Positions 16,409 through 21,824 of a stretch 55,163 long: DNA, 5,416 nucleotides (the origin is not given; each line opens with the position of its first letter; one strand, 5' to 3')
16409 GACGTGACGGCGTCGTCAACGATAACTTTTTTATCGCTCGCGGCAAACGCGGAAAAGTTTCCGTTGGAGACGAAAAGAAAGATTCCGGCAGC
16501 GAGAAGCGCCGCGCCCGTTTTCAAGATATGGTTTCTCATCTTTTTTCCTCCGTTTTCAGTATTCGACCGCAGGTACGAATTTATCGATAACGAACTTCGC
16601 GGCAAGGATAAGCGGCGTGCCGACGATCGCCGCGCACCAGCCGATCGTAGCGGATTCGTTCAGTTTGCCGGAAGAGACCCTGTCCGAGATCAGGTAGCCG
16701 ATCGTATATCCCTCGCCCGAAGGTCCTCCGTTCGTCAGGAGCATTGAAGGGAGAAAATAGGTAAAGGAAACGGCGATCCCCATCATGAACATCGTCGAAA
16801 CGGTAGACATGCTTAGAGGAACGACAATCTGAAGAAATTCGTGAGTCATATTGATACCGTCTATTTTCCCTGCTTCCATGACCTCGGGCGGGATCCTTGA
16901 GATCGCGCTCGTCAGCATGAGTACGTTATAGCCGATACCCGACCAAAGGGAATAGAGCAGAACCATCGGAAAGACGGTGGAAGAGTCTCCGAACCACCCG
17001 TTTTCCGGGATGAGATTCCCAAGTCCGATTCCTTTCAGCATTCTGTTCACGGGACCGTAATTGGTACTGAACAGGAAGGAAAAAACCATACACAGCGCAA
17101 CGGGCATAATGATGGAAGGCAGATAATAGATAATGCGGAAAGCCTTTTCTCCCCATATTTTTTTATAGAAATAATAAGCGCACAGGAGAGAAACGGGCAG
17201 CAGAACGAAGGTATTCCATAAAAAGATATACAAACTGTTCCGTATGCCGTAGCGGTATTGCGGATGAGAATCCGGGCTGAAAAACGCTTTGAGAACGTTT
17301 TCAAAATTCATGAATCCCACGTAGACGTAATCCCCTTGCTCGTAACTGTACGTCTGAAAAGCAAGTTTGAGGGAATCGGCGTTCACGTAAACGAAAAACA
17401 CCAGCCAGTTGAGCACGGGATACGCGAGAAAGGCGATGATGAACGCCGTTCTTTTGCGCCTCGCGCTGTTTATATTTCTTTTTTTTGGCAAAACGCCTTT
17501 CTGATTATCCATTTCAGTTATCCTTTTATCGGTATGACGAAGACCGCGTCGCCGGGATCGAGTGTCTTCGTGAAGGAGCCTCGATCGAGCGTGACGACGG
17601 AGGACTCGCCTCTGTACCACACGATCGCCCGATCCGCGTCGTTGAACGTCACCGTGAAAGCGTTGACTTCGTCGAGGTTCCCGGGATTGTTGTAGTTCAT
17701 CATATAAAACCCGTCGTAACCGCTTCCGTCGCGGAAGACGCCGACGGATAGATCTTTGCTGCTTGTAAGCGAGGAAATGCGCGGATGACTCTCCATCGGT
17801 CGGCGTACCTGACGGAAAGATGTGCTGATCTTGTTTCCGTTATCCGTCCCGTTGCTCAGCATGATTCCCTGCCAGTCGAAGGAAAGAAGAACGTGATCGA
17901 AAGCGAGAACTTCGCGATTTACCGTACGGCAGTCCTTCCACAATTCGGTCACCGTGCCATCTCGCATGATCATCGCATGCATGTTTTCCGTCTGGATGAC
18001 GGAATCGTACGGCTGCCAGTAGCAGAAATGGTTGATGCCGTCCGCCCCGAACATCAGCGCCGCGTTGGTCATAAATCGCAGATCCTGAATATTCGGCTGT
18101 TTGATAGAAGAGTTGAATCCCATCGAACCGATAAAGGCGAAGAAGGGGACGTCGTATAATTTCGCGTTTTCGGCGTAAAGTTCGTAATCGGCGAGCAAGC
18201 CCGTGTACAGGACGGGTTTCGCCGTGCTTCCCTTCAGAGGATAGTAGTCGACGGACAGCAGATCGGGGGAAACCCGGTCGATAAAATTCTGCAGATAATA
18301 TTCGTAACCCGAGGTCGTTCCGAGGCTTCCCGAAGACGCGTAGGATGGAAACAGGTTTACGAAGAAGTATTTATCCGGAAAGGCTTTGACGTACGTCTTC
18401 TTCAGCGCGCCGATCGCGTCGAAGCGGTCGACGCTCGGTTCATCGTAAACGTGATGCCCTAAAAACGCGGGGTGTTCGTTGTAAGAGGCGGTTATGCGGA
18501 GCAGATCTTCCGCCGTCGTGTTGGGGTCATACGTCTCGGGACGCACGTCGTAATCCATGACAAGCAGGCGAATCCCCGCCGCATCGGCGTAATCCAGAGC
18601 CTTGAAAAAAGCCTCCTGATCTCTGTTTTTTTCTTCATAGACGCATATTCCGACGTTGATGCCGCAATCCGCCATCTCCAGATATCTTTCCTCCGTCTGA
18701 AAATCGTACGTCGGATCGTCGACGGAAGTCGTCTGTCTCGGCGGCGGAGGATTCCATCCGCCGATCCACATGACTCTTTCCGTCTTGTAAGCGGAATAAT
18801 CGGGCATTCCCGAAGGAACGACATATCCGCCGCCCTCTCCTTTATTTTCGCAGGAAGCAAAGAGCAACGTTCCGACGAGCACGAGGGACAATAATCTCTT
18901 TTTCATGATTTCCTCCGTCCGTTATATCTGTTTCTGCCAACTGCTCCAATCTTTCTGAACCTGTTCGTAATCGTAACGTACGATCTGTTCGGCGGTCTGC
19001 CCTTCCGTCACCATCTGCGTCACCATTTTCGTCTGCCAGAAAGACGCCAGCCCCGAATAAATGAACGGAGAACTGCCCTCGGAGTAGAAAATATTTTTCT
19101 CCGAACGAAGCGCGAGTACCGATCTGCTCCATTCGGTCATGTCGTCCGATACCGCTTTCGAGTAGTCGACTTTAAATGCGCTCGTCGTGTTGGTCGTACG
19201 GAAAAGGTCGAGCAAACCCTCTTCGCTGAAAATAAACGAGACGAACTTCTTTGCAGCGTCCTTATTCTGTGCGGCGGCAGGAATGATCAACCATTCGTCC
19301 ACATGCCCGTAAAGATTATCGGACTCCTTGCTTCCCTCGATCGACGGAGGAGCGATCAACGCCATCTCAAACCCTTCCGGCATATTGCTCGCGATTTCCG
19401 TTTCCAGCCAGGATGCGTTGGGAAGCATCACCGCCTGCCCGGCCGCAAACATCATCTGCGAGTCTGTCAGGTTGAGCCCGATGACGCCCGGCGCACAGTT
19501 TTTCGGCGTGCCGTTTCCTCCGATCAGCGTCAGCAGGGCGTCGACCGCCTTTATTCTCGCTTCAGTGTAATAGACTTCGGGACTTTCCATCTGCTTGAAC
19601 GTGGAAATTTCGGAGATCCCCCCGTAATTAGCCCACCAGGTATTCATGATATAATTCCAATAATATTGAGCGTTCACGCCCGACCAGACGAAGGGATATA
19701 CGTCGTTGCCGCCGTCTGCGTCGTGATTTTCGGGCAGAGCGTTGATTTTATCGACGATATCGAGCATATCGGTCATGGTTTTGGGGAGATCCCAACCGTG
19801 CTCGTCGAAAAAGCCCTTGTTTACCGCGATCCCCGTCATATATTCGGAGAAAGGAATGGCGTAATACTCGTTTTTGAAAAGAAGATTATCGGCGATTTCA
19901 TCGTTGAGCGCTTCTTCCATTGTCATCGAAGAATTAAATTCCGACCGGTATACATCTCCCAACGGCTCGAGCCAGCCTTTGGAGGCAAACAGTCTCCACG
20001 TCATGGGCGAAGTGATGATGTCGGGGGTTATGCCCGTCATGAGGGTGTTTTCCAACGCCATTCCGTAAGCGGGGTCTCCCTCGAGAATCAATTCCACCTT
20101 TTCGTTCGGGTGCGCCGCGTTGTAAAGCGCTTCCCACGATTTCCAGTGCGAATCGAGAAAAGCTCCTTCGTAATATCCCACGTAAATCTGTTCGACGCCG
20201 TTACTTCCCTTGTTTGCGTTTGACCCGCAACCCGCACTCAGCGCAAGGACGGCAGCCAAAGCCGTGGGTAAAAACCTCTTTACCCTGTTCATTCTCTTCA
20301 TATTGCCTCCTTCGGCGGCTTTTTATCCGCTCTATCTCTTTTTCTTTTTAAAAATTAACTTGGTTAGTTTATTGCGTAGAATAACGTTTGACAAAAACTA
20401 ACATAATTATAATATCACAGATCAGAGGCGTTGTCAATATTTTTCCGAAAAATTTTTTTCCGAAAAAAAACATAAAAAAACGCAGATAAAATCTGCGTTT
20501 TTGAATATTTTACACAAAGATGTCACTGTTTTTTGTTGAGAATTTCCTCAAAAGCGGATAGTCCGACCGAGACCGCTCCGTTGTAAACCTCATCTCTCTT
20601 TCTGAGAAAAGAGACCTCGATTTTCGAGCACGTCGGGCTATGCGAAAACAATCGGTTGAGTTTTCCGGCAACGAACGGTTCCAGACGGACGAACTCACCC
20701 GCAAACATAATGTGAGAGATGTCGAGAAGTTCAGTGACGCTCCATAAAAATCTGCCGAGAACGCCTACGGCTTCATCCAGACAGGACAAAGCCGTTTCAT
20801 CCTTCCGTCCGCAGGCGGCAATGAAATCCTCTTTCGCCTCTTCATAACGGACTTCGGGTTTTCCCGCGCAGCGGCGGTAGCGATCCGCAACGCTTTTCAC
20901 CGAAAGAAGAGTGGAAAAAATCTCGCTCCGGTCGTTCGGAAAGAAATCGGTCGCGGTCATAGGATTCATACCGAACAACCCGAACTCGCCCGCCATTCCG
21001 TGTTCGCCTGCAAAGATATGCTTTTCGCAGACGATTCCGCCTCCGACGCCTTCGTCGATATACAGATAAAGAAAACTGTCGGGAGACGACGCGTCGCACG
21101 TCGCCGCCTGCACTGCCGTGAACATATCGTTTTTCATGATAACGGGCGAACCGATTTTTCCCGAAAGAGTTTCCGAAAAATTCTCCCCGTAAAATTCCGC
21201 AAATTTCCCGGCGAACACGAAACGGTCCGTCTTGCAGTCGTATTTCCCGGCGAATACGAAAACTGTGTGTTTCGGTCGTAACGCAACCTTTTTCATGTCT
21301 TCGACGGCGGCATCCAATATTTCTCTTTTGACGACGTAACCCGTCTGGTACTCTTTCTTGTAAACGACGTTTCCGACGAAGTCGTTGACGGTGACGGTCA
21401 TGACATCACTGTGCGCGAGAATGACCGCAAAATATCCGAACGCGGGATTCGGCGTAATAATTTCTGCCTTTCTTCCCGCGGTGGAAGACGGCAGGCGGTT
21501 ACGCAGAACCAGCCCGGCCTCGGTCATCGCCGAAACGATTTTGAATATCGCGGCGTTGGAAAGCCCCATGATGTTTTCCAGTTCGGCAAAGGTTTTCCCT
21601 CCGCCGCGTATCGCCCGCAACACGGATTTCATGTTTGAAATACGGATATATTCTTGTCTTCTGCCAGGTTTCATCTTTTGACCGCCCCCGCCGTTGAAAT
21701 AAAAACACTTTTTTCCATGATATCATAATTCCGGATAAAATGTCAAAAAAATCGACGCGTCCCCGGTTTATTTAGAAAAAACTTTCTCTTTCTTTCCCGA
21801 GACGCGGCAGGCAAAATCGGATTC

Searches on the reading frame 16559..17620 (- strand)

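Call 25: search_protein_families(library=pfam, proteins=[window:16559-17620:-], max_evalue=0.01)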
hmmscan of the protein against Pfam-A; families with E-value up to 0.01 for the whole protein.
window:16559-17620:- (354 aa): 1 family
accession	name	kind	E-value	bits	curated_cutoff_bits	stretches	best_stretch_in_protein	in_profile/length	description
PF00528.27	BPD_transp_1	-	2.5e-17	63.6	26.4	1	141-352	2-182/184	Binding-protein-dependent transport system inner membrane component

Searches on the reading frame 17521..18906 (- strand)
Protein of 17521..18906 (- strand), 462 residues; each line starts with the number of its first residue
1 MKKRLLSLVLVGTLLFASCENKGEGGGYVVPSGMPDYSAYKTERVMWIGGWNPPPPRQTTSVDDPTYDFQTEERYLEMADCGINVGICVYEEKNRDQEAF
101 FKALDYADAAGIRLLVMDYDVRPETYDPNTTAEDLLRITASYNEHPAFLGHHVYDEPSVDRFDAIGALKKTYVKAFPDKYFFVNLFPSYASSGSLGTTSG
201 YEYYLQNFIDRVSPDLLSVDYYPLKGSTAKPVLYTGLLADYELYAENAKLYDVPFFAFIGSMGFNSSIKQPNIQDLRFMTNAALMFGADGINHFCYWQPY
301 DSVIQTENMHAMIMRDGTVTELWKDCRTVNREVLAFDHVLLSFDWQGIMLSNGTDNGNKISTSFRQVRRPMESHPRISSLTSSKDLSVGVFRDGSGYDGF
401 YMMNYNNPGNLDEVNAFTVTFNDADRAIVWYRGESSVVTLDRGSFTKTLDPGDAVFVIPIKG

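Call 25: search_protein_families(library=pfam, proteins=[window:17521-18906:-], max_evalue=0.01)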
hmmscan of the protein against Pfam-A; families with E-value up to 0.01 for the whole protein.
window:17521-18906:- (462 aa): 0 families

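Call 99: search_protein_families(library=pfam, proteins=[window:17521-18906:-], max_evalue=1)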
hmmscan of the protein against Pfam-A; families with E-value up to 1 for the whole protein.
window:17521-18906:- (462 aa): 2 families
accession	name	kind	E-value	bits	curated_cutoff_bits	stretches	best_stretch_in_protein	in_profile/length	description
PF02449.21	Glyco_hydro_42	-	0.16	11.7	21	0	284-333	322-373/376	Beta-galactosidase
PF22859.1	IBIN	-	0.23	11.7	27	0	8-29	7-28/41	Induced by infection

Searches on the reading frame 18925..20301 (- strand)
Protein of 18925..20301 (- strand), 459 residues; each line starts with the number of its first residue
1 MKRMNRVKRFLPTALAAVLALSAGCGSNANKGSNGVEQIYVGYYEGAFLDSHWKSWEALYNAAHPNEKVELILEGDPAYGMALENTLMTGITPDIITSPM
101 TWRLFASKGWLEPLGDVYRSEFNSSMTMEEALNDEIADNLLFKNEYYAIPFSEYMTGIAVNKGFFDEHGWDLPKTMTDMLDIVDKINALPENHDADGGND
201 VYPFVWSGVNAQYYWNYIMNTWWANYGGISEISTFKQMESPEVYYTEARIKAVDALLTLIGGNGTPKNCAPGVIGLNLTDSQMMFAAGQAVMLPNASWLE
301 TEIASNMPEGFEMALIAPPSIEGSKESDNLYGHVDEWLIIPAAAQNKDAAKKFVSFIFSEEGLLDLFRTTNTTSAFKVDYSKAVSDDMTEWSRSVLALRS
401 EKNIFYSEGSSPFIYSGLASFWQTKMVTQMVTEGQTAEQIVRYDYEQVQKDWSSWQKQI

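Call 25: search_protein_families(library=pfam, proteins=[window:18925-20301:-], max_evalue=0.01)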
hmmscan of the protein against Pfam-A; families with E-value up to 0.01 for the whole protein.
window:18925-20301:- (459 aa): 2 families
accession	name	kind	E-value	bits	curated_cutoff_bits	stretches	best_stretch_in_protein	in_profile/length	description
PF01547.30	SBP_bac_1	-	1.3e-19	71.7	26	1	58-362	16-305/307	Bacterial extracellular solute-binding protein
PF13416.11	SBP_bac_8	-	8.9e-18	65.5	27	1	60-378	6-264/279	Bacterial extracellular solute-binding protein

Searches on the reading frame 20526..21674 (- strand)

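Call 25: search_protein_families(library=pfam, proteins=[window:20526-21674:-], max_evalue=0.01)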
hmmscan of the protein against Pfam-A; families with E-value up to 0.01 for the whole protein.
window:20526-21674:- (383 aa): 3 families
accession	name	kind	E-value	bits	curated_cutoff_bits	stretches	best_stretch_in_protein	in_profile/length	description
PF00480.26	ROK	-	3.7e-18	66.5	22.9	1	92-343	11-258/294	ROK family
PF12802.13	MarR_2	-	0.00093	19.8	27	1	18-58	10-52/61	MarR family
PF01047.28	MarR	-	0.0083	16.4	24.6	0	25-63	16-54/59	MarR family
